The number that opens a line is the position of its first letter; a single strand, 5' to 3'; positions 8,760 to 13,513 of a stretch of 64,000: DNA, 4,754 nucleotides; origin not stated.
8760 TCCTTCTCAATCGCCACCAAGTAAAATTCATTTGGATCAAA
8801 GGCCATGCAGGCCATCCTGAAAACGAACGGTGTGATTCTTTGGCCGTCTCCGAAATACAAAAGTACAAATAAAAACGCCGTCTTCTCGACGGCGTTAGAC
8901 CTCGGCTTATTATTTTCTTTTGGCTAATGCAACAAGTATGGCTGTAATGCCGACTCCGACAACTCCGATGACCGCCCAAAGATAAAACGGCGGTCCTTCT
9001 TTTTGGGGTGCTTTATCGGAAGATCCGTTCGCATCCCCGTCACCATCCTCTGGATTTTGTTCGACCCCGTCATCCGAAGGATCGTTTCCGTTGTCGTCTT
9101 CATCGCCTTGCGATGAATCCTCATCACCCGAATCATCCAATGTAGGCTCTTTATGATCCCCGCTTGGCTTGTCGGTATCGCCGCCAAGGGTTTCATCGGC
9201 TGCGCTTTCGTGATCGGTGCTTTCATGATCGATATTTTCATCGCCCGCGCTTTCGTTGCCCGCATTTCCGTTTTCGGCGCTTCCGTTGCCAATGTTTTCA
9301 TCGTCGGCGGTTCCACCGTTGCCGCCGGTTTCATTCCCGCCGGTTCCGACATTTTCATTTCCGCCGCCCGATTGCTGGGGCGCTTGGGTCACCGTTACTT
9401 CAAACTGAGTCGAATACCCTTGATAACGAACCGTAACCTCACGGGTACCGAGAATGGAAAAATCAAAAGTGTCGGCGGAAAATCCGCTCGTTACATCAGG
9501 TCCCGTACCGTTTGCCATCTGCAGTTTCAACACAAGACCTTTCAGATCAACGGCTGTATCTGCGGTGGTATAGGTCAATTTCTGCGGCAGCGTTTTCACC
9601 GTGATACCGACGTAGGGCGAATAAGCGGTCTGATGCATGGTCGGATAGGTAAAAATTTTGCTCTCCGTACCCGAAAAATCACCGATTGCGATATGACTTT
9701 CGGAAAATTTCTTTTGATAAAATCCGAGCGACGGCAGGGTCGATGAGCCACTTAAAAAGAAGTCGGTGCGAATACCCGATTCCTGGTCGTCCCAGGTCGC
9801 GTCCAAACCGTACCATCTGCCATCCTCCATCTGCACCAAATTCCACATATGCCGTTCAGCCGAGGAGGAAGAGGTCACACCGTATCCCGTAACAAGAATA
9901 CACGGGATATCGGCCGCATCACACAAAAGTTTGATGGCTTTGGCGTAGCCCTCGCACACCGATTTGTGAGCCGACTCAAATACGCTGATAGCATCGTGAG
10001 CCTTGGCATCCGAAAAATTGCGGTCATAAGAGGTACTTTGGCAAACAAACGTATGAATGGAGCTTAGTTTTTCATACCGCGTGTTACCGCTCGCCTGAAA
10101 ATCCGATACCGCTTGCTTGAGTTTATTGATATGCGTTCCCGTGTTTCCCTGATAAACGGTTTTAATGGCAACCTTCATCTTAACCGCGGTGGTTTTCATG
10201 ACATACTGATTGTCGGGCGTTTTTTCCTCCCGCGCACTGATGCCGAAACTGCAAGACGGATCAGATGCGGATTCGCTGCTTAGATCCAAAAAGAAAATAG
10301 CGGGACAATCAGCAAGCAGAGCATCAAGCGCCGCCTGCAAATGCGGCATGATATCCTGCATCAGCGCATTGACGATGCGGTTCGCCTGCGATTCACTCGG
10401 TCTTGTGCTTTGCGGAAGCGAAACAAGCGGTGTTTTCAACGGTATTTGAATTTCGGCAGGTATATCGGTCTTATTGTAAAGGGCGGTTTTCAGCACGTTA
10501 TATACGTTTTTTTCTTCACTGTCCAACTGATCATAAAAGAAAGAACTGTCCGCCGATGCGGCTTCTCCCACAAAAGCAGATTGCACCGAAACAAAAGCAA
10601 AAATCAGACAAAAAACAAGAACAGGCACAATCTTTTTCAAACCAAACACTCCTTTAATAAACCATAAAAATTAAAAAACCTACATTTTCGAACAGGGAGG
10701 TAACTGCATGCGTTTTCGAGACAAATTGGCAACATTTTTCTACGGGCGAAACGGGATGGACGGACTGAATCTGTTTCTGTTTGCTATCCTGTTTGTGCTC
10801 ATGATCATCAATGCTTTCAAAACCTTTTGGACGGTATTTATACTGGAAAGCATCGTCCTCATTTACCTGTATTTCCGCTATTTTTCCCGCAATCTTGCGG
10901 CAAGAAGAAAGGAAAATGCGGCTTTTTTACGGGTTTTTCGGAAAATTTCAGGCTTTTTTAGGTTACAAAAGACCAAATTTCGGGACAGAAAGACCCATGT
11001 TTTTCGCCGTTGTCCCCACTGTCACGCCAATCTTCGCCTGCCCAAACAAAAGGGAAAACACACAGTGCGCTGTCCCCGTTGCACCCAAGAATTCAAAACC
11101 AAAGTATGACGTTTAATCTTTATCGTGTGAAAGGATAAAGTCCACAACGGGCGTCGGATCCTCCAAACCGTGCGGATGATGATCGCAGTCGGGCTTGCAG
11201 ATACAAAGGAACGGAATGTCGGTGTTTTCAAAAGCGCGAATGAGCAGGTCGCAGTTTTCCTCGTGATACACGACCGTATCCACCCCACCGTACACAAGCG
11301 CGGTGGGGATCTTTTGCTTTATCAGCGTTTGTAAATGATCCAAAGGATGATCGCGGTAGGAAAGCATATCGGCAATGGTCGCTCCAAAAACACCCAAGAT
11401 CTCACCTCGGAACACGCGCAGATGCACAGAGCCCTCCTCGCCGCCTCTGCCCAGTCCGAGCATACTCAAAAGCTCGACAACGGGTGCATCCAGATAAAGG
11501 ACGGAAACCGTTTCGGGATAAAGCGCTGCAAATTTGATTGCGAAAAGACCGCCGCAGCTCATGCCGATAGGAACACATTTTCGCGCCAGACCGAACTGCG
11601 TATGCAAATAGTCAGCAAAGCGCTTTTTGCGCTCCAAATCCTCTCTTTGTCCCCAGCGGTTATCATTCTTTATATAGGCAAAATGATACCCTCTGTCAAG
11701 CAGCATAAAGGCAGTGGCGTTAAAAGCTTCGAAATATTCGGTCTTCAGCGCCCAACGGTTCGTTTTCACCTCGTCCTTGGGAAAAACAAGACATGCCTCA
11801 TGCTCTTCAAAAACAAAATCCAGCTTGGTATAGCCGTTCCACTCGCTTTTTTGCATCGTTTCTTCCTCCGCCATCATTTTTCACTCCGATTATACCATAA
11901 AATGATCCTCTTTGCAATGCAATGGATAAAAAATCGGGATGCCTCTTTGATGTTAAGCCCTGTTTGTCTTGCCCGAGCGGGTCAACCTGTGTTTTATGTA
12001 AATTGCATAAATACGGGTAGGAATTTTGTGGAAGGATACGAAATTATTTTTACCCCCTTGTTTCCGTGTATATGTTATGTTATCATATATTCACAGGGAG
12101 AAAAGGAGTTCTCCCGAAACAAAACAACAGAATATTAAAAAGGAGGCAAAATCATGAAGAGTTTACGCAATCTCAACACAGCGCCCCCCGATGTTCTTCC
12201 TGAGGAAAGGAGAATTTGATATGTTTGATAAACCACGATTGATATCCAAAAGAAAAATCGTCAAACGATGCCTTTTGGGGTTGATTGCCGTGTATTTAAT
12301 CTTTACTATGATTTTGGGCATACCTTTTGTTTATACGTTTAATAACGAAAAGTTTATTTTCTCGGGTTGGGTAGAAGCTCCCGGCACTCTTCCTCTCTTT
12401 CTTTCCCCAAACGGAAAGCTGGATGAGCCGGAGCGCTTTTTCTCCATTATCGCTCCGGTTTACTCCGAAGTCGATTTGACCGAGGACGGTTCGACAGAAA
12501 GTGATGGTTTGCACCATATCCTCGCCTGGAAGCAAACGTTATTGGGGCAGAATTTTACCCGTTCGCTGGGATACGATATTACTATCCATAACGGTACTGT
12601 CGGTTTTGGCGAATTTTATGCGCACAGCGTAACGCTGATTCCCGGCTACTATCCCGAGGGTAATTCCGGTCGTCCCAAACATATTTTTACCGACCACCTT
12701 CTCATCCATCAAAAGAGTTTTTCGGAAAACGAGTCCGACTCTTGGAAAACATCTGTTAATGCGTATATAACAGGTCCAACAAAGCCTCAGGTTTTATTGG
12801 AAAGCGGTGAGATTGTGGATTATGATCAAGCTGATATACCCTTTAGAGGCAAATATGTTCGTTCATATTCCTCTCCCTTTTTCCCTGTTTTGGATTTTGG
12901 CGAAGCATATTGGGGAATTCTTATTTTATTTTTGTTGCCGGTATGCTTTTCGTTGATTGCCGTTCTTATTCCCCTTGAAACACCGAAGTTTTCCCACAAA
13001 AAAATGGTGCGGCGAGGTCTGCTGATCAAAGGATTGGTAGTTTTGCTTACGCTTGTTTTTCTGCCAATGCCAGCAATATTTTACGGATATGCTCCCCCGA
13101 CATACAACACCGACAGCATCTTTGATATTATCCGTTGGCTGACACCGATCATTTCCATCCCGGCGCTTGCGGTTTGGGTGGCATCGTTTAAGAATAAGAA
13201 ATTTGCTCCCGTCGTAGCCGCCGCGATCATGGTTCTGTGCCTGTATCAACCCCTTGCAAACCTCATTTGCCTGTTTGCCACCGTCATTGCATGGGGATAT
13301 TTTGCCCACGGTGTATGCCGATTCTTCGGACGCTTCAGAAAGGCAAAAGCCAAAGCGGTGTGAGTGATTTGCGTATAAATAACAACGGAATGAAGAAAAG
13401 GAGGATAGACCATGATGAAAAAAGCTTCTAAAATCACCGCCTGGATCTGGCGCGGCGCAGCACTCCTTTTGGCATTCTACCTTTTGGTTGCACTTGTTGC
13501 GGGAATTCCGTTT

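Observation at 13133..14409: Paralog mosaic: a TM module kept amino-acid-identical by synonymous-only divergence, flanking low-GC hypervariable ectodomains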

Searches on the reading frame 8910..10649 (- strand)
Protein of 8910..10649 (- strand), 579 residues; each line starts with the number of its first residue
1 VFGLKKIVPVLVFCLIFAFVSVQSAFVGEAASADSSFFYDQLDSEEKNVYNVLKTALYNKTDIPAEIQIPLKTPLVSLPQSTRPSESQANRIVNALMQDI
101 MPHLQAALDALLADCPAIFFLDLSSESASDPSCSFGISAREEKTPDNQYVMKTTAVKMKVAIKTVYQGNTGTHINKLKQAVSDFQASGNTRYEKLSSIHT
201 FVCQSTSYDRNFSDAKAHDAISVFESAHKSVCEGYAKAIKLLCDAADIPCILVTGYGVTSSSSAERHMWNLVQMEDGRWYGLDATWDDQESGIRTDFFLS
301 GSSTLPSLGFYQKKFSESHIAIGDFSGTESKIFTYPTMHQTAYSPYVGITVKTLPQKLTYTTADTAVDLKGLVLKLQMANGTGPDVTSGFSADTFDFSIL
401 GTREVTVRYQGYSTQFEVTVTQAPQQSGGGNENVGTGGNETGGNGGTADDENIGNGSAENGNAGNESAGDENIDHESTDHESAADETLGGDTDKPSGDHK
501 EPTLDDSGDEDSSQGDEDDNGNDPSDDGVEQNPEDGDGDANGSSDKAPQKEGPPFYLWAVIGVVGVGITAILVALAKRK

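Call 6: search_protein_families(library=pfam, proteins=[window:8910-10649:-], max_evalue=0.1)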
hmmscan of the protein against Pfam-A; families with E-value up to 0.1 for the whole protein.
window:8910-10649:- (579 aa): 3 families
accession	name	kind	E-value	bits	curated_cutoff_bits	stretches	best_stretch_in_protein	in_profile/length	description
PF01841.26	Transglut_core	-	2.8e-14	53.7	23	1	182-284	5-108/108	Transglutaminase-like superfamily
PF07523.18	Big_3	-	0.00015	22.4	21.2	1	356-420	4-68/68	Bacterial Ig-like domain (group 3)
PF14381.12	EDR1_CTR1_ARMC3_pept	-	0.013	15.8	27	1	219-283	133-194/203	EDR1/CTR1/ARMC3, peptidase-like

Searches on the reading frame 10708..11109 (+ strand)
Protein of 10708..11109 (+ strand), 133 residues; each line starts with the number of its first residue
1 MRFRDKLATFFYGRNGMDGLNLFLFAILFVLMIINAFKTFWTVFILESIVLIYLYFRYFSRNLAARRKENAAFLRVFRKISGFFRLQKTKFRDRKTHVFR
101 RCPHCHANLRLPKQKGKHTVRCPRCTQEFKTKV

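Call 6: search_protein_families(library=pfam, proteins=[window:10708-11109:+], max_evalue=0.1)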
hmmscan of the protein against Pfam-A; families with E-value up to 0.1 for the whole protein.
window:10708-11109:+ (133 aa): 13 families
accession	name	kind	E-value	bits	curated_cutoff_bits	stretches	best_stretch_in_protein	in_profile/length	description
PF22191.2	IBR_1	-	0.0019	18.5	27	1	100-129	4-31/47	IBR domain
PF01485.27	IBR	-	0.0025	18.3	24.3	1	87-129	4-51/65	IBR domain, a half RING-finger domain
PF13717.11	Zn_ribbon_4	-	0.0058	17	30.3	1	101-130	4-36/36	zinc-ribbon domain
PF23454.1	Zn_ribbon_Brz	-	0.015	16.4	27.9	0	117-131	3-17/58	Transcriptional regulator Brz zinc beta ribbon domain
PF05129.18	Zn_ribbon_Elf1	-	0.019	15.5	29.8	1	94-133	18-60/79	Transcription elongation factor Elf1 like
PF24441.1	DUF7560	-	0.02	15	27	0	117-129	3-15/44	Family of unknown function (DUF7560)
PF24042.1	DUF7351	-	0.025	14.8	31.2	1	101-129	3-31/177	Domain of unknown function (DUF7351)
PF24460.1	DUF7575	-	0.034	14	28.5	0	119-128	3-12/28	Domain of unknown function (DUF7575)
PF18608.7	XAF1_C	-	0.036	14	25.8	1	98-126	16-43/54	XIAP-associated factor 1 C-terminal domain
PF12773.13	DZR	-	0.037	14.6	27.3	1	99-130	12-35/45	Double zinc ribbon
PF01155.25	HypA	-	0.042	14.3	28.9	1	86-128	57-95/112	Hydrogenase/urease nickel incorporation, metallochaperone, hypA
PF13453.11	Zn_ribbon_TFIIB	-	0.051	13.4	22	0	101-125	1-25/41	Transcription factor zinc-finger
PF13248.11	Zn_ribbon_3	-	0.083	12.8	27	0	119-125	2-8/26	zinc-ribbon domain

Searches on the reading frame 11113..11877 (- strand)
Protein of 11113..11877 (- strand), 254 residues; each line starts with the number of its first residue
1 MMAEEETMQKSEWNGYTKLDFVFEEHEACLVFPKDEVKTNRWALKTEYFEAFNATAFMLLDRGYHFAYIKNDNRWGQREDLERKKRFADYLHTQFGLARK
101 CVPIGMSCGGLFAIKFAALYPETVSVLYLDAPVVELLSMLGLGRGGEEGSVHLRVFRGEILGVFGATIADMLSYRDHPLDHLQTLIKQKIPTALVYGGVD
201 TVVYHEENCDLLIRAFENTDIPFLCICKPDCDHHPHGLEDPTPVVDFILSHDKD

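Call 6: search_protein_families(library=pfam, proteins=[window:11113-11877:-], max_evalue=0.1)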
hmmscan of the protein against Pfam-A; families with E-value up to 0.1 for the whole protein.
window:11113-11877:- (254 aa): 3 families
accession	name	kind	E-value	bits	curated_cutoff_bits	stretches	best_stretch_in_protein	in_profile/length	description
PF12146.15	Hydrolase_4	-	0.00021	21.1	27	1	89-136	67-113/239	Serine aminopeptidase, S33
PF00561.26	Abhydrolase_1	-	0.0079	16.3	25.8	1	89-132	60-102/245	alpha/beta hydrolase fold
PF00756.26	Esterase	-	0.068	13.4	22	1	85-135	100-151/251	Putative esterase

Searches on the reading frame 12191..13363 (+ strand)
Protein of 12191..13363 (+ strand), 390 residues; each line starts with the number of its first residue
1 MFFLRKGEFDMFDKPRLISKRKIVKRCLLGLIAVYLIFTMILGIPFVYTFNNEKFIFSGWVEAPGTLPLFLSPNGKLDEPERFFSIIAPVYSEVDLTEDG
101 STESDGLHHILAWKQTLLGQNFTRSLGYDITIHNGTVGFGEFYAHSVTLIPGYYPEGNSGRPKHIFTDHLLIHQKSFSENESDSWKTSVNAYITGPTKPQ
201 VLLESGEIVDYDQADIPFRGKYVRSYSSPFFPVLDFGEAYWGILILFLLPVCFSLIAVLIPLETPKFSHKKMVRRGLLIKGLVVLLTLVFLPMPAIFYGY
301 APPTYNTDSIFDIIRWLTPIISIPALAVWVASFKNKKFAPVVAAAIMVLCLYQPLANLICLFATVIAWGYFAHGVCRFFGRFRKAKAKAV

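Call 6: search_protein_families(library=pfam, proteins=[window:12191-13363:+], max_evalue=0.1)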
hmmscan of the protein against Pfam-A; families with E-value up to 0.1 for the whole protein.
window:12191-13363:+ (390 aa): 0 families

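Call 39: search_protein_families(library=ncbifam, proteins=[window:12221-13363:+], max_evalue=0.1)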
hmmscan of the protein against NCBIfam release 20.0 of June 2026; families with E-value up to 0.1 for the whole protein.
window:12221-13363:+ (380 aa): 0 families

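Call 63: search_protein_families(library=padloc, proteins=[window:12221-13363:+], max_evalue=0.1)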
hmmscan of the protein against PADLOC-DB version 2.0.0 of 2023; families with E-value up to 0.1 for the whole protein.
window:12221-13363:+ (380 aa): 0 families

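Call 85: search_protein_families(library=phrogs, proteins=[window:12221-13363:+], max_evalue=0.01)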
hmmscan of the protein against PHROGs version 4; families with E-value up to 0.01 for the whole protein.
window:12221-13363:+ (380 aa): 0 families
